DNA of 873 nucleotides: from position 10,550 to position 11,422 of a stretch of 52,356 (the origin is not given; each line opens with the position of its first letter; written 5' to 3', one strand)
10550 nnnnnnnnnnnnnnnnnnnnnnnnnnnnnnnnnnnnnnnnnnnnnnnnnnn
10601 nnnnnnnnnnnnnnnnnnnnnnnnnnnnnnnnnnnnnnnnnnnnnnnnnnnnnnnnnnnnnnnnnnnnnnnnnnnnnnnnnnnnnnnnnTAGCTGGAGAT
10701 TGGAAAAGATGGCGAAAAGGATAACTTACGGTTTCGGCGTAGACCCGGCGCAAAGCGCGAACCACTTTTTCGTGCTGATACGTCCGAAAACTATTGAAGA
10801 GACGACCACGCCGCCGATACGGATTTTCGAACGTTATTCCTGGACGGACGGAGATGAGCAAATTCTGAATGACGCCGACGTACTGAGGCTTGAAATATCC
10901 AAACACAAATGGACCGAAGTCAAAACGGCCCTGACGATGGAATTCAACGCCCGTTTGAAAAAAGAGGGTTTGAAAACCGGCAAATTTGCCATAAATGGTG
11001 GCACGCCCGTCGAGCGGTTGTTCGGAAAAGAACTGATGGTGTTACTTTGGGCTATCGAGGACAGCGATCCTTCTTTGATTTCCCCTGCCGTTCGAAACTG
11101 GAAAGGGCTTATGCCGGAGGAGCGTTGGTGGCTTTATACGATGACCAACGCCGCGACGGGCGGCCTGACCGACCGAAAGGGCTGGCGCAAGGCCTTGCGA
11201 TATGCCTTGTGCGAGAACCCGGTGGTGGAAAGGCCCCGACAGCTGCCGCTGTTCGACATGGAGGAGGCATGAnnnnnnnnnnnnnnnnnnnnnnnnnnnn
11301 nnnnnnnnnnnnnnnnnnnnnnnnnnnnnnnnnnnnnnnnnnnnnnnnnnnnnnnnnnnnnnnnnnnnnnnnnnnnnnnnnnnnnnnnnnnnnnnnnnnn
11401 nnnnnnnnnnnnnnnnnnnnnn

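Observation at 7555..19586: DUF499 ATPase / DUF3780 / DUF1156 methylase / PLD-SNF2 helicase locus with two additional modules spliced into one translationally coupled array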

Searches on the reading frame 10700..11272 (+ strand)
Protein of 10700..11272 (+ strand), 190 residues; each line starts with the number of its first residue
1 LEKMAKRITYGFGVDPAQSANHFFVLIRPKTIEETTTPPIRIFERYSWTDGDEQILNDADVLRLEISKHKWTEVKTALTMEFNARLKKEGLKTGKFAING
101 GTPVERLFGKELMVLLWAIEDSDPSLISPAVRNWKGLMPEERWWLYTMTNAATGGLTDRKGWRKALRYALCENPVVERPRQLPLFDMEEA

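Call 3: search_protein_families(library=pfam, proteins=[window:10700-11272:+], max_evalue=0.01)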
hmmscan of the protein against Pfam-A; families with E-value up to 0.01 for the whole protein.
window:10700-11272:+ (190 aa): 1 family
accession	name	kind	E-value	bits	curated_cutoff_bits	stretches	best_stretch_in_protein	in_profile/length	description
PF12635.12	DUF3780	-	3.6e-45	154.4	27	1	7-176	2-163/184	Protein of unknown function (DUF3780)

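Call 4: search_protein_families(library=padloc, proteins=[window:10700-11272:+], max_evalue=0.01)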
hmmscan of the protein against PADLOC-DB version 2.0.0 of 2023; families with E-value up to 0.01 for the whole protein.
window:10700-11272:+ (190 aa): 2 families
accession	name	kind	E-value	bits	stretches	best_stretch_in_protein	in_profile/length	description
PDLC02191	DUF3780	-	4.8e-39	131.9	1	7-173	2-161/196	-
PDLC02190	DUF3780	-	3.7e-36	123.1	1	4-172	12-172/361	-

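Call 7: search_protein_families(library=ncbifam, proteins=[window:10700-11272:+], max_evalue=0.01)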
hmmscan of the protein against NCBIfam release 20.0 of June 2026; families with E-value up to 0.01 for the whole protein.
window:10700-11272:+ (190 aa): 1 family
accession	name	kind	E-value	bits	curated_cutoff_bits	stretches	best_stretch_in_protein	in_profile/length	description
NF042961.1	DUF3780_antiphage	equivalog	1.1e-42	145.9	200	1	9-174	1-158/184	anti-phage-associated DUF3780 domain-containing protein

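Call 27: find_homologous_proteins(query=window:10709-11272:+, max_evalue=0.00001)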
Query window:10709-11272:+ (187 aa): 1331 proteins with E <= 0.00001 among 1393 candidates; the best 120 are listed.
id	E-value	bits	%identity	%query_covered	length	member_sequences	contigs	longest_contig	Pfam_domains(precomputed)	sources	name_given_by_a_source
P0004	1.0e-104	366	88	98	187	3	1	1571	PF12635.13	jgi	jgi:hypothetical protein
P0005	3.8e-100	351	84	98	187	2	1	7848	PF12635.13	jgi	jgi:hypothetical protein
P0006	3.1e-94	332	80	97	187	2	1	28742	PF12635.13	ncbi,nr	ncbi:MAG: DUF3780 domain-containing protein [Synergistaceae bacterium]|nr:DUF3780 domain-containing 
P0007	3.8e-93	328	77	97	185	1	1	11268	PF12635.13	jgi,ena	-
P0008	1.1e-91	324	78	98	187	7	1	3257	PF12635.13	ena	-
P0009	2.7e-91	322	76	99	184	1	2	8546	PF12635.13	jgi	jgi:hypothetical protein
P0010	3.0e-91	322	76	98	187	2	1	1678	PF12635.13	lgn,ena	-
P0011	5.3e-91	321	77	96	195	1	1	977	PF12635.13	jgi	-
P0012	1.1e-90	320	76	98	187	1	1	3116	PF12635.13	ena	-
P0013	2.0e-90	319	80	95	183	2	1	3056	PF12635.13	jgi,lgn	jgi:hypothetical protein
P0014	4.5e-90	318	74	98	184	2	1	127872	PF12635.13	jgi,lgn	-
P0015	4.5e-90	318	76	98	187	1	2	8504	PF12635.13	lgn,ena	-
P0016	6.7e-90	318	77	97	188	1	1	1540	PF12635.13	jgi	jgi:hypothetical protein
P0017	1.4e-89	317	77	97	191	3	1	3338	PF12635.13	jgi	jgi:hypothetical protein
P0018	1.6e-89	316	77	98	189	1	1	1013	PF12635.13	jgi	jgi:hypothetical protein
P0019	3.7e-89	315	76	97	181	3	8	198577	PF12635.13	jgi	-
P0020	5.1e-89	315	73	98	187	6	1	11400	PF12635.13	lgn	-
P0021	7.7e-89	314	78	97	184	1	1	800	PF12635.13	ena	-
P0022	9.4e-89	314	74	97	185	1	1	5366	PF12635.13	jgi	-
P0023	1.1e-88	314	74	98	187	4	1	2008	PF12635.13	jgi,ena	-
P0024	1.3e-88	314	74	98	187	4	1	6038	PF12635.13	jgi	-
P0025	2.4e-88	313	75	97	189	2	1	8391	PF12635.13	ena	-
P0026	2.5e-88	313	77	96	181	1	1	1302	PF12635.13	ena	-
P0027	2.6e-88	313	73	98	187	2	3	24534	PF12635.13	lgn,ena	-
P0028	3.0e-88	312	76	98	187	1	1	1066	PF12635.13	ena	-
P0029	8.7e-88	311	76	97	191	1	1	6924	PF12635.13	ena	-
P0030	9.3e-88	311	75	97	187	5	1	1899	PF12635.13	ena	-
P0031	1.3e-87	310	75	97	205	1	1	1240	PF12635.13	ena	-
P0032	1.8e-87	310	73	97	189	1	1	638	PF12635.13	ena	-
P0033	1.8e-87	310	73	98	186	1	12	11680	PF12635.13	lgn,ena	-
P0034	1.9e-87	310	74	97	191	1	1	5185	PF12635.13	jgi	jgi:hypothetical protein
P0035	2.8e-87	309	76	97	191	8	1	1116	PF12635.13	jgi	jgi:hypothetical protein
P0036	3.2e-87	309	73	98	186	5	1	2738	PF12635.13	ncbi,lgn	-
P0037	4.6e-87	308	72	99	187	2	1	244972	PF12635.13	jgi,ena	-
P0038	5.5e-87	308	73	98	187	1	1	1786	PF12635.13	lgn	-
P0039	5.7e-87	308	75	98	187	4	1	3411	PF12635.13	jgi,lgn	jgi:hypothetical protein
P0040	7.8e-87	308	77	98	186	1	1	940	PF12635.13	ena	-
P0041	8.2e-87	308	74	98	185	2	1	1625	PF12635.13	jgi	-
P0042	9.8e-87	307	74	99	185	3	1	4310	PF12635.13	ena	-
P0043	1.0e-86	307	74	96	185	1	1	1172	PF12635.13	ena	-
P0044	1.2e-86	307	72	99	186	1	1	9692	PF12635.13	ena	-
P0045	1.3e-86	307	74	98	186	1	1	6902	PF12635.13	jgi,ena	-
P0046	1.5e-86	307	74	97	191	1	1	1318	PF12635.13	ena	-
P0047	1.8e-86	307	73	98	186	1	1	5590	PF12635.13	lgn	-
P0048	2.4e-86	306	74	100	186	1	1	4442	PF12635.13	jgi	jgi:hypothetical protein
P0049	5.4e-86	305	72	99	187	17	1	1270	PF12635.13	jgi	jgi:hypothetical protein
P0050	5.6e-86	305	74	95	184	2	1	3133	PF12635.13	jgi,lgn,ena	-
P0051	7.1e-86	305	73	97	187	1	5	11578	PF12635.13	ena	-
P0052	1.2e-85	304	72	99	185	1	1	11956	PF12635.13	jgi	-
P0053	1.5e-85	303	74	97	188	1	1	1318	PF12635.13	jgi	-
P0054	1.8e-85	303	74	99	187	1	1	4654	PF12635.13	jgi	jgi:hypothetical protein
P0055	2.7e-85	303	74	98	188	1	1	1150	PF12635.13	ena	-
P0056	3.6e-85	302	75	98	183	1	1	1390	PF12635.13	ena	-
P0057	6.3e-85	301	71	98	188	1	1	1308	PF12635.13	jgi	jgi:hypothetical protein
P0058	6.4e-85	301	72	96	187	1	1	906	PF12635.13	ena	-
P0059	7.6e-85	301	71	99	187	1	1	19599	PF12635.13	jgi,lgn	jgi:hypothetical protein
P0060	1.5e-84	300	71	96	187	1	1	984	PF12635.13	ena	-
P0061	3.0e-84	299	72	97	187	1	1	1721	PF12635.13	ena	-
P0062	7.8e-84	298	72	97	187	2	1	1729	PF12635.13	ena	-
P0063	8.2e-84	298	73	95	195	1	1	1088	PF12635.13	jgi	jgi:hypothetical protein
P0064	9.1e-84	298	73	98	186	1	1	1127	PF12635.13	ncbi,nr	ncbi:hypothetical protein FACS1894200_14270 [Spirochaetia bacterium]|nr:hypothetical protein FACS189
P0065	1.0e-83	297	71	97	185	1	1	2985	PF12635.13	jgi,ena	-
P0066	1.5e-83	297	72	98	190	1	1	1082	PF12635.13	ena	-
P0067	2.3e-83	296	69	99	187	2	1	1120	PF12635.13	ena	-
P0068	2.4e-83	296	73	97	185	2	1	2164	PF12635.13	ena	-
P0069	2.7e-83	296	76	90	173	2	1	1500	PF12635.13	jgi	jgi:hypothetical protein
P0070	4.4e-83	295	72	98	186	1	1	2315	PF12635.13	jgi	jgi:hypothetical protein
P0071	1.2e-82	294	73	97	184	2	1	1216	PF12635.13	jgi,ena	-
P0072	1.4e-82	294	72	97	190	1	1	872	PF12635.13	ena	-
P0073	4.3e-82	292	73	95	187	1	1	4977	PF12635.13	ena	-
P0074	4.5e-82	292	73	99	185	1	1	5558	PF12635.13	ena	-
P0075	4.6e-82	292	70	97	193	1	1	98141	PF12635.13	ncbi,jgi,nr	ncbi:MAG: DUF3780 domain-containing protein [Clostridiales bacterium]|jgi:hypothetical protein|nr:DU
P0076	2.4e-81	290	68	97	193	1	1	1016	PF12635.13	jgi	jgi:hypothetical protein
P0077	4.0e-81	289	71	96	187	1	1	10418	PF12635.13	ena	-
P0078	8.6e-81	288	67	97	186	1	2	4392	PF12635.13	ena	-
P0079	1.2e-80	287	71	97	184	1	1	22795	PF12635.13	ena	-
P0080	1.3e-80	287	72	96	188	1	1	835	PF12635.13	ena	-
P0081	1.3e-80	287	70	98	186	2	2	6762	PF12635.13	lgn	-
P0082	2.2e-80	287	70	98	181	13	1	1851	PF12635.13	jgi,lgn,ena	-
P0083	3.1e-80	286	68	99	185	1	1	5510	PF12635.13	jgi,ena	-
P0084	5.9e-80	285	70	99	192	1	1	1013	PF12635.13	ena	-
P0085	9.0e-80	285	69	98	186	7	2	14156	PF12635.13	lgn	-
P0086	1.8e-79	284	72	96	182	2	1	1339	PF12635.13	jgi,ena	-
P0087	1.9e-79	284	69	97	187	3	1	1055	PF12635.13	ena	-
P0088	4.0e-79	283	70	95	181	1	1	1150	PF12635.13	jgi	jgi:hypothetical protein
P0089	4.2e-79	282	66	98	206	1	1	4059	PF12635.13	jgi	jgi:hypothetical protein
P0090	6.6e-79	282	70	97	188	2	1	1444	PF12635.13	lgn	-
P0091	6.9e-79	282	67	97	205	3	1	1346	PF12635.13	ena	-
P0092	7.8e-79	282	68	98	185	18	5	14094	PF12635.13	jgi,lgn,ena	-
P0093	9.9e-79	281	68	98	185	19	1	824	PF12635.13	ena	-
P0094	1.0e-78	281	68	95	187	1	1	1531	PF12635.13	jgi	jgi:hypothetical protein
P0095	1.0e-78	281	68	98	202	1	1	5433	PF12635.13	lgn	-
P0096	1.2e-78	281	67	98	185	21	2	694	PF12635.13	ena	-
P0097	3.4e-78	280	69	99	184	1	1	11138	PF12635.13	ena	-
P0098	3.4e-78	280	66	98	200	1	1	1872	PF12635.13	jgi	jgi:hypothetical protein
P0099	4.5e-78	279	67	98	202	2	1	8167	PF12635.13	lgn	-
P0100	6.2e-78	279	68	97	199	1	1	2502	PF12635.13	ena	-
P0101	1.1e-77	278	68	98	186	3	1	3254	PF12635.13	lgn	-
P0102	1.2e-77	278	69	98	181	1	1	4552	PF12635.13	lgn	-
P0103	1.8e-77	277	69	94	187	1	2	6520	PF12635.13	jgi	jgi:hypothetical protein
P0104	2.3e-77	277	67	98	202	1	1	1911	PF12635.13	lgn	-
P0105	3.0e-77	276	68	97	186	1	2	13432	PF12635.13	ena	-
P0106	8.2e-77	275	67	97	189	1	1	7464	PF12635.13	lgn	-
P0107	1.3e-76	274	67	99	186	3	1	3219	PF12635.13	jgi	jgi:hypothetical protein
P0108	2.2e-76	274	67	98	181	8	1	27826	PF12635.13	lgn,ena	-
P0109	3.3e-76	273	69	97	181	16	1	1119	PF12635.13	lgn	-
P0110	3.8e-76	273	65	99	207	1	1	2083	PF12635.13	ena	-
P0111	5.3e-76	272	66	98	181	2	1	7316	PF12635.13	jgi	-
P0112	5.5e-76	272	67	99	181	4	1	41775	PF12635.13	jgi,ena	jgi:hypothetical protein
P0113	7.6e-76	272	79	80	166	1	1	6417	PF12635.13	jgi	jgi:hypothetical protein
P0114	1.6e-75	271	66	97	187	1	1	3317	PF12635.13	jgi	jgi:hypothetical protein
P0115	1.8e-75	271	64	97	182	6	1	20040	PF12635.13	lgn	-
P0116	2.3e-75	270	63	97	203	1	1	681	PF12635.13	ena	-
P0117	2.8e-75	270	68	97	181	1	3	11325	PF12635.13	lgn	-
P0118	3.1e-75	270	66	98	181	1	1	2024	PF12635.13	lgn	-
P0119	3.5e-75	270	66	95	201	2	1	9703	PF12635.13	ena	-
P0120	3.8e-75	270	65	98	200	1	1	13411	PF12635.13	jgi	-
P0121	5.9e-75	269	68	97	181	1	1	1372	PF12635.13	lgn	-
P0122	8.5e-75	268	65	97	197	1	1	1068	PF12635.13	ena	-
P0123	9.5e-75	268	66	96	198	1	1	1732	PF12635.13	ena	-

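Call 33: find_related_loci(query=A2, collection=genome_contigs, flank=10000)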
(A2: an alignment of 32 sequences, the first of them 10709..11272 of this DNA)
Query A2 (187 aa) in genome_contigs; peptide patterns used: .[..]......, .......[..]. (x = any residue, [..] = any of these).
185 stretches matched a pattern; 164 encode a relative of the query (tblastn E <= 1e-3); the best 80 are kept; 80 distinct loci.
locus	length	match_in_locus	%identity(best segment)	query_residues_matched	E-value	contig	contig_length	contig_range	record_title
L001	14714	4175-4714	80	6-186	3e-97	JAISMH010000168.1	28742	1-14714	MAG: Synergistaceae bacterium isolate Im510_bin23 k119_1591935, whole genome shotgun sequence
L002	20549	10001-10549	75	3-186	3e-92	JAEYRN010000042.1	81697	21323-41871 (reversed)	MAG: Bacillota bacterium isolate OH_CBB_61 k127_2235392, whole genome shotgun sequence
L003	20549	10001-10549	78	3-187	5e-92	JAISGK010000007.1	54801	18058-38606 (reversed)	MAG: Clostridiales bacterium isolate Gx485_bin96 k119_3355475, whole genome shotgun sequence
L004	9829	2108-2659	74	2-186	6e-91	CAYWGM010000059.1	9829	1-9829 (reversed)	MAG TPA_asm: uncultured Eubacteriales bacterium isolate binchicken_co27_173 genome assembly, contig: NODE_12253_length_9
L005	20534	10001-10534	70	3-183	5e-85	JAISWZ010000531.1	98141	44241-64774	MAG: Clostridiales bacterium isolate Nc350_bin154 k119_309594, whole genome shotgun sequence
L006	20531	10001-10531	70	3-186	1e-83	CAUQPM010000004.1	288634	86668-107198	MAG TPA_asm: uncultured Oscillospiraceae bacterium isolate ERR9968766_bin.1_MetaWRAP_v1.3_MAG genome assembly, contig: E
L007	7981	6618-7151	70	3-184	4e-82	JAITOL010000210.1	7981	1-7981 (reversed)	MAG: Synergistaceae bacterium isolate Po218_bin54 k119_923575, whole genome shotgun sequence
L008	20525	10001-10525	65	3-184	4e-80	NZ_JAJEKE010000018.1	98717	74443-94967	Lutispora saccharofermentans strain m25 18, whole genome shotgun sequence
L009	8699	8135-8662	66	2-184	8e-79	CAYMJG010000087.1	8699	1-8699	MAG TPA_asm: uncultured Eubacteriales bacterium isolate SRP192927_co2_99 genome assembly, contig: NODE_16613_length_8699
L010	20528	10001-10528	64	2-184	2e-78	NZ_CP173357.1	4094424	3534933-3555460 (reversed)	Acetobacterium carbinolicum strain DSM 2925 chromosome, complete genome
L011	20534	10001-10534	63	2-186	2e-76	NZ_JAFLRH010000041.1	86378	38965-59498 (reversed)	Paradesulfitobacterium ferrireducens strain PLL0 L1_ctg0015, whole genome shotgun sequence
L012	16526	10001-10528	65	2-184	6e-76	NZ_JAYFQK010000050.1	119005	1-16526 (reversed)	MAG: Desulfitobacterium sp. isolate CA_182 c_CA_000000062354, whole genome shotgun sequence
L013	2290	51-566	61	6-184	7e-76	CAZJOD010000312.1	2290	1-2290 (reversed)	MAG TPA_asm: uncultured Clostridiaceae bacterium isolate SRP241326_co2_352 genome assembly, contig: NODE_48202_length_22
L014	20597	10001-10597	58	3-184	2e-73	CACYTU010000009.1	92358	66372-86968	MAG: uncultured Lachnospiraceae bacterium isolate RUG12263 genome assembly, contig: RUG12263_asm_9, whole genome shotgun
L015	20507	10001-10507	63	3-177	1e-72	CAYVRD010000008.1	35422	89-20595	MAG TPA_asm: uncultured Clostridia bacterium isolate binchicken_co168_135 genome assembly, contig: NODE_2058_length_3542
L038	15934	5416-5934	54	8-183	6e-60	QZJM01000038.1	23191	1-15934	MAG: Dethiobacter sp. isolate SURF_39 Ga0104751_1003307, whole genome shotgun sequence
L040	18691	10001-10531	54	4-184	3e-59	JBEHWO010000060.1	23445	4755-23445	MAG: Vulcanimicrobiota bacterium isolate ER2 k141_24837_length_23445_cov_14.7504, whole genome shotgun sequence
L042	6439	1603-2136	57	3-184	1e-58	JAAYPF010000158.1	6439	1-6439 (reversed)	MAG: Clostridiaceae bacterium isolate AS22ysBPME_170 134504_AS22, whole genome shotgun sequence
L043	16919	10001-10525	54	4-183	7e-58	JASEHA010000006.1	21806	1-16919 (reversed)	MAG: bacterium isolate Yes70-11 NODE_6_length_21806_cov_32.627373, whole genome shotgun sequence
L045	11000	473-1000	53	3-183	2e-56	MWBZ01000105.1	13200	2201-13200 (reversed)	MAG: bacterium ADurb.Bin243 isolate ADurb.Bin243 BWY32_contig000105, whole genome shotgun sequence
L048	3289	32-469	60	39-183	2e-53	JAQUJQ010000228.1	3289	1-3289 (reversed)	MAG: Eubacteriales bacterium isolate STCSWMC_88 NODE_122772_length_3289_cov_1.474383_ST_CSWMC, whole genome shotgun sequ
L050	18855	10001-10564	46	8-184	2e-52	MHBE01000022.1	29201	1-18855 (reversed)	MAG: Lentisphaerae bacterium GWF2_38_69 gwf2_scaffold_1976, whole genome shotgun sequence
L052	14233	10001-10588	47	1-184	1e-51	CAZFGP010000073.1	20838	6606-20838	MAG TPA_asm: uncultured Terrimonas sp. isolate binchicken_co235_266 genome assembly, contig: NODE_6346_length_20838_cov_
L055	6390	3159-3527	63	60-183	2e-49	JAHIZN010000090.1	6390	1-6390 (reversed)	MAG: bacterium isolate Modern_marine.mb.176 Modern_marine.mb.176_k141_399652, whole genome shotgun sequence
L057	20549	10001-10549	47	1-186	1e-49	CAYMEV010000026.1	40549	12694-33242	MAG TPA_asm: uncultured Candidatus Sumerlaeota bacterium isolate binchicken_co379_8 genome assembly, contig: NODE_432_le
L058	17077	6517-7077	45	8-184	1e-49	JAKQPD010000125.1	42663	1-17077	MAG: Bacteroidota bacterium isolate USMO_maxbin.066 k141_1286849, whole genome shotgun sequence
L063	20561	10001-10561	44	8-184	3e-48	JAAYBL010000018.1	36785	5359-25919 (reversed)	MAG: Bacteroidales bacterium isolate AS06rmzACSIP_31 24261_AS06, whole genome shotgun sequence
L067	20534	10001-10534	63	2-186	2e-76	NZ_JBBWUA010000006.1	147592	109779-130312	Desulfitobacterium sp. THU1 Unigene6, whole genome shotgun sequence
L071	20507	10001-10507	47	8-174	3e-46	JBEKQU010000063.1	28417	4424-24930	MAG: Spirochaetia bacterium isolate SPRUCE 495 SPRUCE_495_63, whole genome shotgun sequence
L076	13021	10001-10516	49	8-174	1e-45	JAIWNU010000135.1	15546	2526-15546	MAG: Treponema sp. isolate M74 contig-93_3951, whole genome shotgun sequence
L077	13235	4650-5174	48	3-172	7e-45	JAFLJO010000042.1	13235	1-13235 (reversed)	MAG: Desulfocapsa sp. isolate MC-01 c_000001040579, whole genome shotgun sequence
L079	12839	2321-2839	45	6-174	9e-45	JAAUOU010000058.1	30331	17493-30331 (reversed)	MAG: Hyellaceae cyanobacterium CSU_1_1 NODE_389_length_30331_cov_4.23633, whole genome shotgun sequence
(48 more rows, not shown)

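Call 41: search_protein_families(library=pfam, proteins=[L038:5964-6320:+, L038:6280-6738:+, L042:2178-3626:+, L043:10581-11264:+, L048:506-856:+, L048:849-1265:+, L055:3586-3936:+, L055:3812-4369:+, L052:8403-9866:+, L052:10684-11061:+], max_evalue=0.01)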
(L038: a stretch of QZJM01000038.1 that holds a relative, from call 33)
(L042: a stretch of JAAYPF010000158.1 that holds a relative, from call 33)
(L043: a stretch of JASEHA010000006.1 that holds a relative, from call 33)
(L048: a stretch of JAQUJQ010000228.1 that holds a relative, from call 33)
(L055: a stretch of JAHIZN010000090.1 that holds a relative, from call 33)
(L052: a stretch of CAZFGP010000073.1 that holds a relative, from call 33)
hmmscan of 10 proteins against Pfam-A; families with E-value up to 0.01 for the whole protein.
L038:5964-6320:+ (118 aa): 3 families
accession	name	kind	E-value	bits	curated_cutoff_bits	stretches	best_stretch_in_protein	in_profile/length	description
PF01909.29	NTP_transf_2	-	1.5e-12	48.2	21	1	15-83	2-72/93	Nucleotidyltransferase domain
PF18765.7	Polbeta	-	7.3e-10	39.3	26.9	1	21-117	3-90/93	Polymerase beta, Nucleotidyltransferase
PF22600.2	MTPAP-like_central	-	0.00028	21.4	27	1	12-69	24-79/139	Poly(A) RNA polymerase, mitochondrial-like, central palm domain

L038:6280-6738:+ (152 aa): 1 family
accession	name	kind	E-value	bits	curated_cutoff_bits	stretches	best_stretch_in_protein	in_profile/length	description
PF05168.19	HEPN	-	6.7e-21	75.1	22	1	19-133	2-115/117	HEPN domain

L042:2178-3626:+ (482 aa): 6 families
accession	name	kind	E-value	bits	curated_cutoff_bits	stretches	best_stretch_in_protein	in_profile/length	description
PF13749.12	HATPase_c_4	-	3.3e-23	81.9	26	1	285-369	1-89/89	Putative ATP-dependent DNA helicase recG C-terminal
PF04326.19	SLFN_AlbA_2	-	3.6e-20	73.1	25.3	1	14-117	1-117/118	Schlafen, AlbA_2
PF13412.12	HTH_24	-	2.6e-05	24.1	21.9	1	415-456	3-44/48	Winged helix-turn-helix DNA-binding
PF08279.18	HTH_11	-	0.00016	22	25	1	422-455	8-41/55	HTH domain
PF12802.13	MarR_2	-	0.0002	21.9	27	1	414-455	4-46/61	MarR family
PF08220.18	HTH_DeoR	-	0.00085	19.5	21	1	419-462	4-47/57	DeoR-like helix-turn-helix domain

L043:10581-11264:+ (227 aa): 1 family
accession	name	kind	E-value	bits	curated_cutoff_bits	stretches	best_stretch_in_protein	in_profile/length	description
PF01797.21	Y1_Tnp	-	0.0013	19.3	23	0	75-107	30-61/121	Transposase IS200 like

L048:506-856:+ (116 aa): 3 families
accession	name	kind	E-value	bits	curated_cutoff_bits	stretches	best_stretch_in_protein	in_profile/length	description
PF18765.7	Polbeta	-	1.2e-11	45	26.9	1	21-116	3-89/93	Polymerase beta, Nucleotidyltransferase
PF01909.29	NTP_transf_2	-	2e-11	44.5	21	1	19-83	2-72/93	Nucleotidyltransferase domain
PF22600.2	MTPAP-like_central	-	0.0011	19.5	27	1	7-70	22-80/139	Poly(A) RNA polymerase, mitochondrial-like, central palm domain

L048:849-1265:+ (138 aa): 1 family
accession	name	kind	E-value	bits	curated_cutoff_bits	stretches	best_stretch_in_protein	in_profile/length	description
PF05168.19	HEPN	-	6.8e-19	68.6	22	1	10-124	2-115/117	HEPN domain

L055:3586-3936:+ (116 aa): 4 families
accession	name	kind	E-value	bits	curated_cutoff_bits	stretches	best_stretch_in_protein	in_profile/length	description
PF01909.29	NTP_transf_2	-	8.3e-10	39.4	21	1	25-82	8-71/93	Nucleotidyltransferase domain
PF18765.7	Polbeta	-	7.6e-09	36.1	26.9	1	27-116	9-89/93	Polymerase beta, Nucleotidyltransferase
PF22600.2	MTPAP-like_central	-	0.00092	19.8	27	1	15-71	27-81/139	Poly(A) RNA polymerase, mitochondrial-like, central palm domain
PF14792.12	DNA_pol_B_palm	-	0.0094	16.6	25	0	14-100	10-92/113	DNA polymerase beta palm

L055:3812-4369:+ (185 aa): 1 family
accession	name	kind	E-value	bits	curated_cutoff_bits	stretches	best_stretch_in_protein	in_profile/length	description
PF05168.19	HEPN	-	7.4e-14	52.3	22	1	49-124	2-77/117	HEPN domain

L052:8403-9866:+ (487 aa): 4 families
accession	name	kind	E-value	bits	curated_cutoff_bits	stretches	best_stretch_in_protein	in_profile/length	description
PF04326.19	SLFN_AlbA_2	-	5.5e-24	85.4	25.3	1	15-125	1-117/118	Schlafen, AlbA_2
PF13749.12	HATPase_c_4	-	6e-23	81.1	26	1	294-378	1-89/89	Putative ATP-dependent DNA helicase recG C-terminal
PF13412.12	HTH_24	-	0.00036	20.5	21.9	1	408-453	4-48/48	Winged helix-turn-helix DNA-binding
PF12840.13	HTH_20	-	0.0052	17.2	27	0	425-454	22-50/51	Helix-turn-helix domain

L052:10684-11061:+ (125 aa): 1 family
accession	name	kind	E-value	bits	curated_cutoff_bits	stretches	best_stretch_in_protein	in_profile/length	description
PF05635.17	23S_rRNA_IVP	-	5e-28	97.9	33.8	1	3-108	1-105/106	23S rRNA-intervening sequence protein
